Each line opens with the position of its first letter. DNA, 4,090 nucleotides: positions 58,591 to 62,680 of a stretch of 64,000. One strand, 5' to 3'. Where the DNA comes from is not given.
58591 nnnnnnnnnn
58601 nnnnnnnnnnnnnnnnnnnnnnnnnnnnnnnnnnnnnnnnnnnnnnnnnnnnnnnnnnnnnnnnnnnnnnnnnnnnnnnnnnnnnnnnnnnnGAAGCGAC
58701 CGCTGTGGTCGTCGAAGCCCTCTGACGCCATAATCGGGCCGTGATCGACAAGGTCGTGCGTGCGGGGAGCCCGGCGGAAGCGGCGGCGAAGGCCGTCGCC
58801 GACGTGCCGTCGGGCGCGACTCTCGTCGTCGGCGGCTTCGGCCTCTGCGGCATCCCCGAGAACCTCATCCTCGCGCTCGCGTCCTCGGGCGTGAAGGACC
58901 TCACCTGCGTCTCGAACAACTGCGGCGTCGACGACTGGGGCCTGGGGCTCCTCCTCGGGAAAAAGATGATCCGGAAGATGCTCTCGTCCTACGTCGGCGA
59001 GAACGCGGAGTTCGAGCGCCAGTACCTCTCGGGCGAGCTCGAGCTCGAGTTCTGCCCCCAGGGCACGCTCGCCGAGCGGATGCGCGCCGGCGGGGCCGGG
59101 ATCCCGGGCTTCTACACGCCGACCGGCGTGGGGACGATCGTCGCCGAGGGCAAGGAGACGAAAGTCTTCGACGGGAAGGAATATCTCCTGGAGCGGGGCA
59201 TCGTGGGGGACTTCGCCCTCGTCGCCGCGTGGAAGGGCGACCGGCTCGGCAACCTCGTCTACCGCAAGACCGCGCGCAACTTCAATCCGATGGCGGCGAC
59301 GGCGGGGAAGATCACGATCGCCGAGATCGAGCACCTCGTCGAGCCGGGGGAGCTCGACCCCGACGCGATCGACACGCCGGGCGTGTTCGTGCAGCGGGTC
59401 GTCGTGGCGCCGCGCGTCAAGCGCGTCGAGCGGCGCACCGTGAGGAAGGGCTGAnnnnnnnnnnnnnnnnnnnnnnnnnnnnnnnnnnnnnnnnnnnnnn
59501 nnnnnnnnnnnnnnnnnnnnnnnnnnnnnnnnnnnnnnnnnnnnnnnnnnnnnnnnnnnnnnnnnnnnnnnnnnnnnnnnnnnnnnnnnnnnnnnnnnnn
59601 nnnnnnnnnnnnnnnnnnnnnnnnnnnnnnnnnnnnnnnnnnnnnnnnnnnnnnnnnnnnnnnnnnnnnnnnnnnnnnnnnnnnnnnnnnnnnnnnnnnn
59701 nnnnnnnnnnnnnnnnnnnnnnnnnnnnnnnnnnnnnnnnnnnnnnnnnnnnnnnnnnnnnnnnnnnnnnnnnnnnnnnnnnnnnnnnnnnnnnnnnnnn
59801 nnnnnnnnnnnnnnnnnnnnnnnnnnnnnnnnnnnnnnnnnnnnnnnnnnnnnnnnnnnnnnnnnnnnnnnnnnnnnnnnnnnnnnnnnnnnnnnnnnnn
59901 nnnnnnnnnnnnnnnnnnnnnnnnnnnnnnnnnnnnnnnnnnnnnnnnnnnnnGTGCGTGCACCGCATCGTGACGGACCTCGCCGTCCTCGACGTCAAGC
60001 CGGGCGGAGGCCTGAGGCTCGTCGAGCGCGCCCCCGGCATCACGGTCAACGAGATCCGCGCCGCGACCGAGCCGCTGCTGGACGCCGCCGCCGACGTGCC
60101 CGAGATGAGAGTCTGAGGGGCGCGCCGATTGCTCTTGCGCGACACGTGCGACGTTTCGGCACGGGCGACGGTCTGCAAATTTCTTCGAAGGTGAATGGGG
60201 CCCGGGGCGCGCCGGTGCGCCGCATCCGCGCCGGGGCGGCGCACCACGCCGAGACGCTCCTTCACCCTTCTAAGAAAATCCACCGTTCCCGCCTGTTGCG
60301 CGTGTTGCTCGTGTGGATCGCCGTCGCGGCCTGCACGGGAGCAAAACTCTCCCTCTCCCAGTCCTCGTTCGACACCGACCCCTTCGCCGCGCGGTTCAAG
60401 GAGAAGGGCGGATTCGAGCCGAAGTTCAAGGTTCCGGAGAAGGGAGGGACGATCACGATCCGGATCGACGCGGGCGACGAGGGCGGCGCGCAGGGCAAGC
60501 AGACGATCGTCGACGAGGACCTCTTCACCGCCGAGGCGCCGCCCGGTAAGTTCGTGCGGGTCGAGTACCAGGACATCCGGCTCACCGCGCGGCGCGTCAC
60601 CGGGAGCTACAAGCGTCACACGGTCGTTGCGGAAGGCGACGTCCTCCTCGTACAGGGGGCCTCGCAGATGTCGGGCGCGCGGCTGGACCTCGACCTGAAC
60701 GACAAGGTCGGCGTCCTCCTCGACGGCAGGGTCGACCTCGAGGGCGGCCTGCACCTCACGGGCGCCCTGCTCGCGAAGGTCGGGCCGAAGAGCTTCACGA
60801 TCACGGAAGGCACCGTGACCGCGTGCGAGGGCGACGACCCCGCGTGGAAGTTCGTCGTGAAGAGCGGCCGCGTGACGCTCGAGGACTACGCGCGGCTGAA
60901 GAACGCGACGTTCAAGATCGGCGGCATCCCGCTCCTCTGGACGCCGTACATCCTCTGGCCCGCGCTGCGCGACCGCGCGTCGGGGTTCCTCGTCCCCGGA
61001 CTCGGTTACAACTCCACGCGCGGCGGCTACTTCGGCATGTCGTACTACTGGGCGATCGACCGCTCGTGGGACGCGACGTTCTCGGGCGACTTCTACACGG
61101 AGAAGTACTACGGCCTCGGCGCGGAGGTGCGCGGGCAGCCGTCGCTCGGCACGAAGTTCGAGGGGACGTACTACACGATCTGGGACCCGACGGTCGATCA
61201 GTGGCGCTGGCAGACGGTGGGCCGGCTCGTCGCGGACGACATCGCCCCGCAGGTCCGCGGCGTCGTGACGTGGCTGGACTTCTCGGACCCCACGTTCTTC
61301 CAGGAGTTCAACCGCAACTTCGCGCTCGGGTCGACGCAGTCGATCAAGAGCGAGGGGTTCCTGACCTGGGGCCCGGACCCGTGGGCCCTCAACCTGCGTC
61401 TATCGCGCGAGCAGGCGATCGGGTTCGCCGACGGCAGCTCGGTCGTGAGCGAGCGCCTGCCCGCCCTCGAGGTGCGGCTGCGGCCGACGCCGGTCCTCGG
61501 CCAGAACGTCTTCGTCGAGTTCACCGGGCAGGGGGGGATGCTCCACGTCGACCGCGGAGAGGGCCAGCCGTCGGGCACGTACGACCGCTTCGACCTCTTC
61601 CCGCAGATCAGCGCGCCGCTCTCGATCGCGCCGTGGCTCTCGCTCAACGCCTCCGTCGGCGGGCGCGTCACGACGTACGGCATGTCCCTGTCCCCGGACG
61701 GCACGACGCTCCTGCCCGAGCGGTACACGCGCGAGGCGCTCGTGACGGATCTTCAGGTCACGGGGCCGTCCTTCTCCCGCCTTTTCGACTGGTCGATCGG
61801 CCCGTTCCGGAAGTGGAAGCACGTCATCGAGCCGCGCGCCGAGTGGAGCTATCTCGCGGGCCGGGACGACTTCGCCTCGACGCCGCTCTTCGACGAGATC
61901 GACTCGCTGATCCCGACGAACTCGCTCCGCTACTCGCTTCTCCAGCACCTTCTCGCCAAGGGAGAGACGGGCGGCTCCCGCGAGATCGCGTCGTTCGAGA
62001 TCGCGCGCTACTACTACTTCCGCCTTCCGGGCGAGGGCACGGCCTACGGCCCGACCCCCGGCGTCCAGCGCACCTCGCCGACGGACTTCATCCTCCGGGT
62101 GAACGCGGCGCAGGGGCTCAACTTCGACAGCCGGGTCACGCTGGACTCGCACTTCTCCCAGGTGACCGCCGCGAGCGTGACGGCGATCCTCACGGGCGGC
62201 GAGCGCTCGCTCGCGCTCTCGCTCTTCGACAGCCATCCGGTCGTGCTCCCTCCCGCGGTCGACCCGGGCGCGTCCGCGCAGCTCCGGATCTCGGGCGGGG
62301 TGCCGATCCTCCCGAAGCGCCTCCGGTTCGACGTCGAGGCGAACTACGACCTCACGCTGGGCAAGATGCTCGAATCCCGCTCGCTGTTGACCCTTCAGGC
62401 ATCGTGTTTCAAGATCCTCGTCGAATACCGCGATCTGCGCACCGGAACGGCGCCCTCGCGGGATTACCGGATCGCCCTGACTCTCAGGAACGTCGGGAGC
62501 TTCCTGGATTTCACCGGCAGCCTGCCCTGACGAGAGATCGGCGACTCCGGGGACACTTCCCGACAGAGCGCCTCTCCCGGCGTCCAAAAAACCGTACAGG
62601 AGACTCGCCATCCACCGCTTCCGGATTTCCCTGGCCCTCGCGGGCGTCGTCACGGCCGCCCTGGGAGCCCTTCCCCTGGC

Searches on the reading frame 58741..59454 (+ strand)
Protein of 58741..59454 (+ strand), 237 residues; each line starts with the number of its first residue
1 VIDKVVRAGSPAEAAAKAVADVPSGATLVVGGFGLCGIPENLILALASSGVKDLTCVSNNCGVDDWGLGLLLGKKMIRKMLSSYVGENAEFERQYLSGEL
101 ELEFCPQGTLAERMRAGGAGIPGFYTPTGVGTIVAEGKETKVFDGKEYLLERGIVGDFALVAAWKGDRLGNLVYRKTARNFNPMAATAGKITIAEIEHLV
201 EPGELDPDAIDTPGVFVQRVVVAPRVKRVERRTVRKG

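Call 72: search_protein_families(library=pfam, proteins=[window:58741-59454:+], max_evalue=0.0001)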
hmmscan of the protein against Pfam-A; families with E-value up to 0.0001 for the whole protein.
window:58741-59454:+ (237 aa): 1 family
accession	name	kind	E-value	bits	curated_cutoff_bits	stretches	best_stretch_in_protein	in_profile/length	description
PF01144.29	CoA_trans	-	1.5e-79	266.8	23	1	13-222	2-216/217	Coenzyme A transferase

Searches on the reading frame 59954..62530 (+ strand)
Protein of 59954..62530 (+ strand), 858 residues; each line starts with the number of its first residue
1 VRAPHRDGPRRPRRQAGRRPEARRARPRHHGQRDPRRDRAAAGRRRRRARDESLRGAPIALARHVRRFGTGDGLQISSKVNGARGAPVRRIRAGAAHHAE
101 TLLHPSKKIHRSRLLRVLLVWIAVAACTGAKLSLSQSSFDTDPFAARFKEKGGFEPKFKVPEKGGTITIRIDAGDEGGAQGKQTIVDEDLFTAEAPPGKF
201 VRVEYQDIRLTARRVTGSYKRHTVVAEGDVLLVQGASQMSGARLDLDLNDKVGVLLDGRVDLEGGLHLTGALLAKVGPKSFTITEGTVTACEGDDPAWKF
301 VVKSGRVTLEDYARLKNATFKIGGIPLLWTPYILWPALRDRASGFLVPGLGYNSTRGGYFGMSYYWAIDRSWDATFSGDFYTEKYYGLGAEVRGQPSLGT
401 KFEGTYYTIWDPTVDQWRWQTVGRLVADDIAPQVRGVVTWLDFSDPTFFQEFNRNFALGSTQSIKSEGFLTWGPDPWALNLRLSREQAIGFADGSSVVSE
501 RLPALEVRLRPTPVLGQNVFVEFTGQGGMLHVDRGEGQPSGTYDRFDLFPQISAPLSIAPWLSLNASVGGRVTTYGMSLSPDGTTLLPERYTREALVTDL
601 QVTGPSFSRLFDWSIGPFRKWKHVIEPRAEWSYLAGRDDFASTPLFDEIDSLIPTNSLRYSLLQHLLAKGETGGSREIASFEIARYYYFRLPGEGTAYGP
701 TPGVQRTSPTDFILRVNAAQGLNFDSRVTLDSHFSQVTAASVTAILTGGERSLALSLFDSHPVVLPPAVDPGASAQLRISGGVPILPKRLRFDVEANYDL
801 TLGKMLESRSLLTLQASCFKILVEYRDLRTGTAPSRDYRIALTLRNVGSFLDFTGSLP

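Call 72: search_protein_families(library=pfam, proteins=[window:59954-62530:+], max_evalue=0.0001)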
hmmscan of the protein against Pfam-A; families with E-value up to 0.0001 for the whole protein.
window:59954-62530:+ (858 aa): 2 families
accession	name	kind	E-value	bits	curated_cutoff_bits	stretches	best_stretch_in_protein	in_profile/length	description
PF04453.20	LptD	-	1.8e-14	54.3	22.4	1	442-745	26-339/384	LPS transport system D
PF19838.5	LptD_2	-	3e-09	36.5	22.5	1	318-392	6-84/464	LptD protein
